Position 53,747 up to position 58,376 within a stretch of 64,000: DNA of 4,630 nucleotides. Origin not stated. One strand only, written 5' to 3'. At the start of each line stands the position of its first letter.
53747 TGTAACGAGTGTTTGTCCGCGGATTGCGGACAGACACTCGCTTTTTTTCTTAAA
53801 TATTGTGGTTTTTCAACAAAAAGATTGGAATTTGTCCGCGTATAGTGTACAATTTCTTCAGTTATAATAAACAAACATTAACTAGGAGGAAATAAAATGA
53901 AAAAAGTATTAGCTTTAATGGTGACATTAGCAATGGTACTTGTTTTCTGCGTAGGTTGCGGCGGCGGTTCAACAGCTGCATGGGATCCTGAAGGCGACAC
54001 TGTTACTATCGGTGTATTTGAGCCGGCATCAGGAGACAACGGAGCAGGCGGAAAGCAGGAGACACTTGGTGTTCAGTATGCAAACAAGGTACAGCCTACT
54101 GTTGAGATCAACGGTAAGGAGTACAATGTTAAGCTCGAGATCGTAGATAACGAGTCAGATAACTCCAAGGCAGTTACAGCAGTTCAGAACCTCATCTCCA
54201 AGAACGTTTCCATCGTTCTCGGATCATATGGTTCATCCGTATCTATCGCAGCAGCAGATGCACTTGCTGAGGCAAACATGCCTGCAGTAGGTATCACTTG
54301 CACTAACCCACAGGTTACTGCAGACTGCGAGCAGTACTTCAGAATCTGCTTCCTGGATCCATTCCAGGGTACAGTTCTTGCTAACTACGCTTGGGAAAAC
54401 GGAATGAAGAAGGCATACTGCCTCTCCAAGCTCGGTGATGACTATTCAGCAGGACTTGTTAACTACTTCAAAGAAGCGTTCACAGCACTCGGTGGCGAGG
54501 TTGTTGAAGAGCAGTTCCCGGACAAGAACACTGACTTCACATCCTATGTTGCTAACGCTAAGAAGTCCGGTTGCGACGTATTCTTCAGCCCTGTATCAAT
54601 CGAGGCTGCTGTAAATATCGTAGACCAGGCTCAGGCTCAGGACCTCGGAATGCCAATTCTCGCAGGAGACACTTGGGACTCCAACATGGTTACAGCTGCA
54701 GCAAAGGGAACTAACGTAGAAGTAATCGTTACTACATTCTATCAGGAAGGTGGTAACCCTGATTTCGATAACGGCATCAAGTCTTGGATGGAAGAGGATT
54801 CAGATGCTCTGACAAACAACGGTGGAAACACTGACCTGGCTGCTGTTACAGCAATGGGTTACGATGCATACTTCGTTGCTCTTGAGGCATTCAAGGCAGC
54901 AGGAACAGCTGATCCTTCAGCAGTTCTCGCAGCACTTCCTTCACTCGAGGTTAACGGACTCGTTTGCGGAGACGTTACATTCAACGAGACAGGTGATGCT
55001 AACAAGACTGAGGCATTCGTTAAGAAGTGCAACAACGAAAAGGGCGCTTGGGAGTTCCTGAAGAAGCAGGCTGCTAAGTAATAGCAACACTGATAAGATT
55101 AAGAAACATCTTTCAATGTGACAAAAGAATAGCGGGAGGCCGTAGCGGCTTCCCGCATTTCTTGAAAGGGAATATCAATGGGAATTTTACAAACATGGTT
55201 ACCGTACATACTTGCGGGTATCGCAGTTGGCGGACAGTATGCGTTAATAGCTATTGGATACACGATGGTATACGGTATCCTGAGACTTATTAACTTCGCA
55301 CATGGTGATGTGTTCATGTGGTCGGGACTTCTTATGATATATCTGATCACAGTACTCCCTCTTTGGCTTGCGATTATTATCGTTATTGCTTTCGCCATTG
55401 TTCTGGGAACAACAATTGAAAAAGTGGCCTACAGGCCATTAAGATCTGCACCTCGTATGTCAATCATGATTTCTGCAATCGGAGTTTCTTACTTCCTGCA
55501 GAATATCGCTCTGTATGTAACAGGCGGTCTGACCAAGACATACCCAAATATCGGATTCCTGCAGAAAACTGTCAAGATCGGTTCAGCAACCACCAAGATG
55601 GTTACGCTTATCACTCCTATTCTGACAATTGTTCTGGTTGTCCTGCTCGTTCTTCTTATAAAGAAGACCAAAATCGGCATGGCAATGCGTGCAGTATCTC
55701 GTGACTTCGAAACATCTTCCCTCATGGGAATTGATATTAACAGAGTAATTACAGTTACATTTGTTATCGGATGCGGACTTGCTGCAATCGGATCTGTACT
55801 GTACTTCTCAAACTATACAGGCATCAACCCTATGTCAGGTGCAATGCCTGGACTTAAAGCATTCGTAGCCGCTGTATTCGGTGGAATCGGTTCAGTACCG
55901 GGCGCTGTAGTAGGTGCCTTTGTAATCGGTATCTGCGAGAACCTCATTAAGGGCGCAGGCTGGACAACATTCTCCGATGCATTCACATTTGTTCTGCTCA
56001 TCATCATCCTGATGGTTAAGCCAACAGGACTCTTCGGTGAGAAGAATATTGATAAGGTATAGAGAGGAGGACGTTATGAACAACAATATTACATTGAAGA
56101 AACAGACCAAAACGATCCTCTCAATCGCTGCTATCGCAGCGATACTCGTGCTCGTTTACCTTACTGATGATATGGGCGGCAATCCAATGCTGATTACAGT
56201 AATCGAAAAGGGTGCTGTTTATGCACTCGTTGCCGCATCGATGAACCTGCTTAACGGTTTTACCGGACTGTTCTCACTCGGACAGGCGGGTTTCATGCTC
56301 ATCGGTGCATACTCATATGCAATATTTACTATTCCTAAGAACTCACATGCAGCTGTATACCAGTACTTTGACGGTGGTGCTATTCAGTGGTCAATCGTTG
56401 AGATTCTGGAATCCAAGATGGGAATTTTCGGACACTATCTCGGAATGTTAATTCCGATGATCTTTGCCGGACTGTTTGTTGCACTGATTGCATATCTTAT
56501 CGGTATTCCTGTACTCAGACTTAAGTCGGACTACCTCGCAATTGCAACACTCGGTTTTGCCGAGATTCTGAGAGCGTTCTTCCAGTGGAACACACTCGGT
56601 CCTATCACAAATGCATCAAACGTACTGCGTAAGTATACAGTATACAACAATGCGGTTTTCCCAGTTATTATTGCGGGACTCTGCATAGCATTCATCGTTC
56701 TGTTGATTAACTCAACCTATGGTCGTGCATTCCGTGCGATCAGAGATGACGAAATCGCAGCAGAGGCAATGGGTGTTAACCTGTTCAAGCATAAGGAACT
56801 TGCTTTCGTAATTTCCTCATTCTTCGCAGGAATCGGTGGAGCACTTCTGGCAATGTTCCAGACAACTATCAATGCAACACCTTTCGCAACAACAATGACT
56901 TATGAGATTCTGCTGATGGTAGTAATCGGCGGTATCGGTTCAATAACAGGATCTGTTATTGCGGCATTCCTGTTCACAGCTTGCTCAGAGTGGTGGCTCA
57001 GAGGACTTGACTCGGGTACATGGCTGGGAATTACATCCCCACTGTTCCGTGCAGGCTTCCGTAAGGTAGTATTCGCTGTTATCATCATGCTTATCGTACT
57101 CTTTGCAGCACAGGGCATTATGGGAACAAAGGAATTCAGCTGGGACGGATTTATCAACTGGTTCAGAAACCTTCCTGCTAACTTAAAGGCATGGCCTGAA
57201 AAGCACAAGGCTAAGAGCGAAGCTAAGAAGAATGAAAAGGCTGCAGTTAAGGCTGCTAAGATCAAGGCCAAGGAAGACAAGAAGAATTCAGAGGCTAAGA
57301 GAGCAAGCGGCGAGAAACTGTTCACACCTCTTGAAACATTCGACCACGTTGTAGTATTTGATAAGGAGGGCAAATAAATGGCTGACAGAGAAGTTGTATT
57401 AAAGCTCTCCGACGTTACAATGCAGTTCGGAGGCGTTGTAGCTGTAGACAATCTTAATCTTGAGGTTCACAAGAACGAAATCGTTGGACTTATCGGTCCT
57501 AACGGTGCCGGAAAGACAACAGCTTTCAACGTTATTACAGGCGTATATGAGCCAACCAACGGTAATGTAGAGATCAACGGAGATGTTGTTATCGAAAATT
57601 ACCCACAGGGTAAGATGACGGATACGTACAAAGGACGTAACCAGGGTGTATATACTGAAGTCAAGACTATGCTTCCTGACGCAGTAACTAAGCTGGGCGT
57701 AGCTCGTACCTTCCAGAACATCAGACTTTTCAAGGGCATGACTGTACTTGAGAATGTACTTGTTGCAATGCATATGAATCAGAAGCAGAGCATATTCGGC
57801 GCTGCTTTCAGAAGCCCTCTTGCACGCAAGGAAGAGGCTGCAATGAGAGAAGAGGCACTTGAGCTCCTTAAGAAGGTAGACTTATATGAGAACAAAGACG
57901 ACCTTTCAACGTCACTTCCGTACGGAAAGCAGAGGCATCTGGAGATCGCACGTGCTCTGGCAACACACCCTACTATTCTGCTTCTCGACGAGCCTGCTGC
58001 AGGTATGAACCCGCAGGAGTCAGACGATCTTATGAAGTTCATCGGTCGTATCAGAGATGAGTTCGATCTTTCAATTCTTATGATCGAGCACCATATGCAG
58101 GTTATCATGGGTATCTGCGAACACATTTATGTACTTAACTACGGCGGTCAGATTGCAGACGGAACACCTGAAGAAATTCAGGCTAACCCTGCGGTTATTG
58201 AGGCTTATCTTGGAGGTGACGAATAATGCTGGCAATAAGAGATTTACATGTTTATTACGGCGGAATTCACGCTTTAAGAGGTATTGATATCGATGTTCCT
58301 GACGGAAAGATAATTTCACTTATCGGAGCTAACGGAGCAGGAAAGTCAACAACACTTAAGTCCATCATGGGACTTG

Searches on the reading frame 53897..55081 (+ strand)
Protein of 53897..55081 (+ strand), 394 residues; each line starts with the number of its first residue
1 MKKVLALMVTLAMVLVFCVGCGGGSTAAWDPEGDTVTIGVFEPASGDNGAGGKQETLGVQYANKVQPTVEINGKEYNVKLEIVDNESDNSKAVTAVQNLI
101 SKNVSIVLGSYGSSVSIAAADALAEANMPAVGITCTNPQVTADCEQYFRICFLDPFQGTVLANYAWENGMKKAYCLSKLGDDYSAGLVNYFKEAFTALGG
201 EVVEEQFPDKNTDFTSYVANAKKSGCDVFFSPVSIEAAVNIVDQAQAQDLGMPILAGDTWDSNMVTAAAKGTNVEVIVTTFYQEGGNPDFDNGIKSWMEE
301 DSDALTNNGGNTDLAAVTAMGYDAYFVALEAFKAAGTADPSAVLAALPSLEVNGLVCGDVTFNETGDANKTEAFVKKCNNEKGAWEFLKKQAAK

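Call 3: search_protein_families(library=pfam, proteins=[window:53897-55081:+], max_evalue=0.01)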
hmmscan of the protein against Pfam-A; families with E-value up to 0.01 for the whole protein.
window:53897-55081:+ (394 aa): 4 families
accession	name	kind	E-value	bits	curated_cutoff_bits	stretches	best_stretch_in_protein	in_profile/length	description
PF13458.12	Peripla_BP_6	-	3.4e-43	149.1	31.7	1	35-369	1-330/343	Periplasmic binding protein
PF01094.35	ANF_receptor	-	3.6e-21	76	25.4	1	75-369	22-341/353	Receptor family ligand binding region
PF13433.12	Peripla_BP_5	-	4.2e-08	33.1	27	1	183-364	145-322/363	Periplasmic binding protein domain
PF01220.24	DHquinase_II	-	0.0073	16.5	23.3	0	55-138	19-102/138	Dehydroquinase class II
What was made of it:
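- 53897..55081 (+): SBP1: LivK-type (Peripla_BP_6) lipoprotein binding protein. Pfam E 3e-43 (call 3).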

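Call 34: search_protein_families(library=ncbifam, proteins=[window:53897-55081:+], max_evalue=0.001)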
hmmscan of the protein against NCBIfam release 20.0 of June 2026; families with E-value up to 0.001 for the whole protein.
window:53897-55081:+ (394 aa): 3 families
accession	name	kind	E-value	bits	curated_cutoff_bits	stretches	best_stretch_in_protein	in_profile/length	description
NF011933.0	PRK15404.1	subfamily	2.9e-18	66.1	477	1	33-375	24-357/370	high-affinity branched-chain amino acid ABC transporter substrate-binding protein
TIGR01088.1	aroQ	equivalog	0.00017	21.2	169.85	1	55-137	19-101/141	type II 3-dehydroquinate dehydratase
TIGR03669.1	urea_ABC_arch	equivalog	0.00041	19.5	494.8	1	37-256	2-219/375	urea ABC transporter substrate-binding protein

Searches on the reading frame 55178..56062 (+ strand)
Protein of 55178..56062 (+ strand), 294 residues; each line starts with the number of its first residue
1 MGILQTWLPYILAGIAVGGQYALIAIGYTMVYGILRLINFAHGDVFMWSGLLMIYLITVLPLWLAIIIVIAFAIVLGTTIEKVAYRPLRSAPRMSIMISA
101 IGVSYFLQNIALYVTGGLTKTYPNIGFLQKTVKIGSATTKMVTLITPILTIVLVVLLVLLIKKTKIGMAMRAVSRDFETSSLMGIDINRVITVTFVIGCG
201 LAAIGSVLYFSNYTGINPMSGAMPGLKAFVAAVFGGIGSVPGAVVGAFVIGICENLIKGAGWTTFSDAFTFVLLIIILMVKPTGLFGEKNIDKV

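Call 3: search_protein_families(library=pfam, proteins=[window:55178-56062:+], max_evalue=0.01)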
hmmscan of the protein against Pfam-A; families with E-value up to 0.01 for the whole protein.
window:55178-56062:+ (294 aa): 1 family
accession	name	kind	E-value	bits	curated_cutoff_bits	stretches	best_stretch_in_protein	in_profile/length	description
PF02653.21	BPD_transp_2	-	6.6e-40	137.4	26.8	1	11-278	2-269/269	Branched-chain amino acid transport system / permease component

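Call 34: search_protein_families(library=ncbifam, proteins=[window:55178-56062:+], max_evalue=0.001)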
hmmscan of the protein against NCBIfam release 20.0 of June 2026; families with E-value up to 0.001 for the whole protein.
window:55178-56062:+ (294 aa): 12 families
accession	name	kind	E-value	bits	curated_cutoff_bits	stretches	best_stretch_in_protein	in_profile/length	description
NF008011.0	PRK10740.1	equivalog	3.8e-62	210.7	379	1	8-294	9-308/308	high-affinity branched-chain amino acid ABC transporter permease LivH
TIGR03409.1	urea_trans_UrtB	equivalog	2.5e-39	135.7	250.3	1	11-289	4-289/291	urea ABC transporter permease subunit UrtB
TIGR03622.1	urea_t_UrtB_arc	equivalog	4e-21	75.6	374.25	1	22-287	15-278/284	urea ABC transporter, permease protein UrtB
NF040906.3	GguB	equivalog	1.5e-10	40.8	450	1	147-258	228-345/375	multiple monosaccharide ABC transporter permease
TIGR03408.1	urea_trans_UrtC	equivalog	1.3e-08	34.9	296.2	1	62-287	88-312/313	urea ABC transporter permease subunit UrtC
NF007067.0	PRK09512.1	equivalog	1.1e-07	31.4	398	1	21-266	56-301/321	ribose ABC transporter permease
NF008441.0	PRK11285.1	equivalog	1.8e-06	27.3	378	1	137-267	171-308/333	L-arabinose ABC transporter permease AraH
NF011612.1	PRK15038.1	equivalog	2.8e-06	26.8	500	1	51-285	68-309/322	autoinducer 2 ABC transporter permease LsrD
NF007014.0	PRK09478.1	equivalog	4.4e-06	26.3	386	1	58-254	101-300/336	galactose/methyl galactoside ABC transporter permease MglC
NF011961.0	PRK15432.1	equivalog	1.4e-05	24.5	388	1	22-250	48-272/344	autoinducer 2 ABC transporter permease LsrC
TIGR03727.1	urea_t_UrtC_arc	equivalog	8.6e-05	21.6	575.55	0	120-285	171-337/369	urea ABC transporter, permease protein UrtC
NF008630.0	PRK11618.1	equivalog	0.00056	19.2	363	1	23-279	48-303/331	galactofuranose ABC transporter, permease protein YjfF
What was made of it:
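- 55178..56062 (+): livH-type permease. NCBIfam LivH E 4e-62, below the equivalog cutoff (calls 3, 34).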

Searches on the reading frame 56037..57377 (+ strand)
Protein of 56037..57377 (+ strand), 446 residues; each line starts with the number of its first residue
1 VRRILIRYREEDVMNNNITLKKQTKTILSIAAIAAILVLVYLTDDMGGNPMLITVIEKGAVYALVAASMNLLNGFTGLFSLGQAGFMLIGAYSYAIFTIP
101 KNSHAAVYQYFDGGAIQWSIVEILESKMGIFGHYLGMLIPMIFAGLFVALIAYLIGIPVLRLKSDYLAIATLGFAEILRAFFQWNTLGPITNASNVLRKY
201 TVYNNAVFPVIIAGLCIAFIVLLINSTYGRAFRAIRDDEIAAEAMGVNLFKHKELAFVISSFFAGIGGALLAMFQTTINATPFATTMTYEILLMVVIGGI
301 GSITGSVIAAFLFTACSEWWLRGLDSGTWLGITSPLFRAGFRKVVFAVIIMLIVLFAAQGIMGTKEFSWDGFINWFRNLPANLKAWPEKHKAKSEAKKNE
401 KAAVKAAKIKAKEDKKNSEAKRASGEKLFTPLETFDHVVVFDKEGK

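Call 3: search_protein_families(library=pfam, proteins=[window:56037-57377:+], max_evalue=0.01)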
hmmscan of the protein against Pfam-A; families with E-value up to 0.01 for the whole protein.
window:56037-57377:+ (446 aa): 2 families
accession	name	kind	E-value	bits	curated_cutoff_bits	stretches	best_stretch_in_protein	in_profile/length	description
PF02653.21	BPD_transp_2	-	3.4e-40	138.3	26.8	1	52-353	2-268/269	Branched-chain amino acid transport system / permease component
PF06589.16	CRA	-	0.0023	18.4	26.6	1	346-427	7-86/123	Circumsporozoite-related antigen (CRA)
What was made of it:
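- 56037..57377 (+): livM-type permease with a Lys/Ala-rich C-terminal tail of about 90 aa. The true start is probably the ATG at 56076. BPD_transp_2 E 3e-40 (call 3).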

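Call 34: search_protein_families(library=ncbifam, proteins=[window:56037-57377:+], max_evalue=0.001)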
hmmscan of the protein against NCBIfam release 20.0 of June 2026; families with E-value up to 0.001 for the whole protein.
window:56037-57377:+ (446 aa): 7 families
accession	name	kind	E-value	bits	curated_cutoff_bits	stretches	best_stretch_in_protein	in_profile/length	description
NF008450.0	PRK11301.1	subfamily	3.6e-33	115.6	366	3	210-324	269-382/418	high-affinity branched-chain amino acid ABC transporter permease LivM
TIGR03408.1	urea_trans_UrtC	equivalog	2.5e-19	70.2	296.2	1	52-337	8-299/313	urea ABC transporter permease subunit UrtC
TIGR03727.1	urea_t_UrtC_arc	equivalog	1.2e-14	54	575.55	1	38-363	36-339/369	urea ABC transporter, permease protein UrtC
TIGR03409.1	urea_trans_UrtB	equivalog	2.6e-10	40.4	250.3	1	55-362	7-286/291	urea ABC transporter permease subunit UrtB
TIGR03622.1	urea_t_UrtB_arc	equivalog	2e-06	27.3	374.25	1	54-315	6-243/284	urea ABC transporter, permease protein UrtB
NF008011.0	PRK10740.1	equivalog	3.8e-06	26.8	379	1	56-366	16-304/308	high-affinity branched-chain amino acid ABC transporter permease LivH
NF008441.0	PRK11285.1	equivalog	0.00023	20.4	378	1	143-306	112-277/333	L-arabinose ABC transporter permease AraH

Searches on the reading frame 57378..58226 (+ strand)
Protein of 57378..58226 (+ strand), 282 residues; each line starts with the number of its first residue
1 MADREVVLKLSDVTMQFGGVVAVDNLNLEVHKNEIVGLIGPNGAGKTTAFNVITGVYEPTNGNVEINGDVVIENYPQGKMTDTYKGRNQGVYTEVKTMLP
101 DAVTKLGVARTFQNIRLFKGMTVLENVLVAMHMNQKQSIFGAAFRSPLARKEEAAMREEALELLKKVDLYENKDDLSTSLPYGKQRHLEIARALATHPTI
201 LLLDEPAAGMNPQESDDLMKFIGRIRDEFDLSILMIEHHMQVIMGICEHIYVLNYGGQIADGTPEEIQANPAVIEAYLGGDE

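Call 3: search_protein_families(library=pfam, proteins=[window:57378-58226:+], max_evalue=0.01)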
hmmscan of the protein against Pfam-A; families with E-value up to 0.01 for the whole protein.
window:57378-58226:+ (282 aa): 5 families
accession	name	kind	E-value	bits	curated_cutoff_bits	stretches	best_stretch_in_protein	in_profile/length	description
PF00005.33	ABC_tran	-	2e-28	100.1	25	1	24-207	2-136/137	ABC transporter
PF12399.14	BCA_ABC_TP_C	-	1.3e-13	50.6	25.5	1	259-281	3-25/27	Branched-chain amino acid ATP-binding cassette transporter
PF13304.12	AAA_21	-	2.3e-05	25.1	27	0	35-53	1-19/304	AAA domain, putative AbiEii toxin, Type IV TA system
PF13476.12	AAA_23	-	0.0027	18.8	27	1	24-54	11-40/201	AAA domain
PF13604.12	AAA_30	-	0.0043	17.2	27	0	33-65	18-50/191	AAA domain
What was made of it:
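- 57378..58226 (+): livG-type ABC ATPase. ABC_tran plus BCA_ABC_TP_C (call 3).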

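Call 34: search_protein_families(library=ncbifam, proteins=[window:57378-58226:+], max_evalue=0.001)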
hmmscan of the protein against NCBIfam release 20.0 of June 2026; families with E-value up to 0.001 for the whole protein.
window:57378-58226:+ (282 aa): 186 families (the best 25 are shown)
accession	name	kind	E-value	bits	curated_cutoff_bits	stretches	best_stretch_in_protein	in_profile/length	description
NF008449.1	PRK11300.1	equivalog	4.1e-86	288.4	362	2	95-280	69-254/255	high-affinity branched-chain amino acid ABC transporter ATP-binding protein LivG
TIGR03411.1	urea_trans_UrtD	equivalog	6.8e-54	183.1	304.1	2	90-279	61-241/242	urea ABC transporter ATP-binding protein UrtD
TIGR04406.1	LPS_export_lptB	equivalog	1.5e-45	155.4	240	2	101-280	71-235/239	LPS export ABC transporter ATP-binding protein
TIGR01188.1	drrA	subfamily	9.2e-38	130.2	312.45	2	153-268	98-212/302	daunorubicin resistance ABC transporter, ATP-binding protein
TIGR02315.1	ABC_phnC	equivalog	8.9e-36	123.5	266.1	1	8-269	2-235/243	phosphonate ABC transporter ATP-binding protein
NF008144.0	PRK10895.1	equivalog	1.1e-35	123.2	381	2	155-281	113-238/241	LPS export ABC transporter ATP-binding protein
TIGR04521.1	ECF_ATPase_2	equivalog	1.2e-34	119.7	330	1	21-275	19-240/279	energy-coupling factor transporter ATPase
TIGR00968.1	3a0106s01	subfamily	1.5e-34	119.6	342.75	2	107-273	73-224/237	sulfate ABC transporter ATP-binding protein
TIGR03410.1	urea_trans_UrtE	equivalog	4.9e-34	117.8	285.8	2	84-270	53-222/230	urea ABC transporter ATP-binding subunit UrtE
NF007253.0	PRK09700.1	equivalog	7.5e-34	117.2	772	1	7-270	5-235/510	D-allose ABC transporter ATP-binding protein AlsA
NF047930.1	ABC_ATP_B6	equivalog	2.4e-33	115.5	670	2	96-269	67-225/510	putative B6 ABC transporter ATP-binding protein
TIGR01186.1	proV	subfamily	5.6e-33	114.5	326.6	1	18-272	4-222/363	betaine/proline/choline family ABC transporter ATP-binding protein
NF010069.0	PRK13549.1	equivalog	1.7e-32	112.6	699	1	5-270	3-233/513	xylose ABC transporter ATP-binding protein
TIGR03864.1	PQQ_ABC_ATP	hypoth_equivalog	2e-32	112.5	302.25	2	154-271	107-223/236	ABC transporter, ATP-binding subunit, PQQ-dependent alcohol dehydrogenase system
NF040905.2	GguA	equivalog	2.1e-32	112.2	810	1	7-261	1-220/500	multiple monosaccharide ABC transporter ATP-binding protein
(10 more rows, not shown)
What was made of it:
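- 57378..58226 (+): NCBIfam LivG E 4e-86 (call 34).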
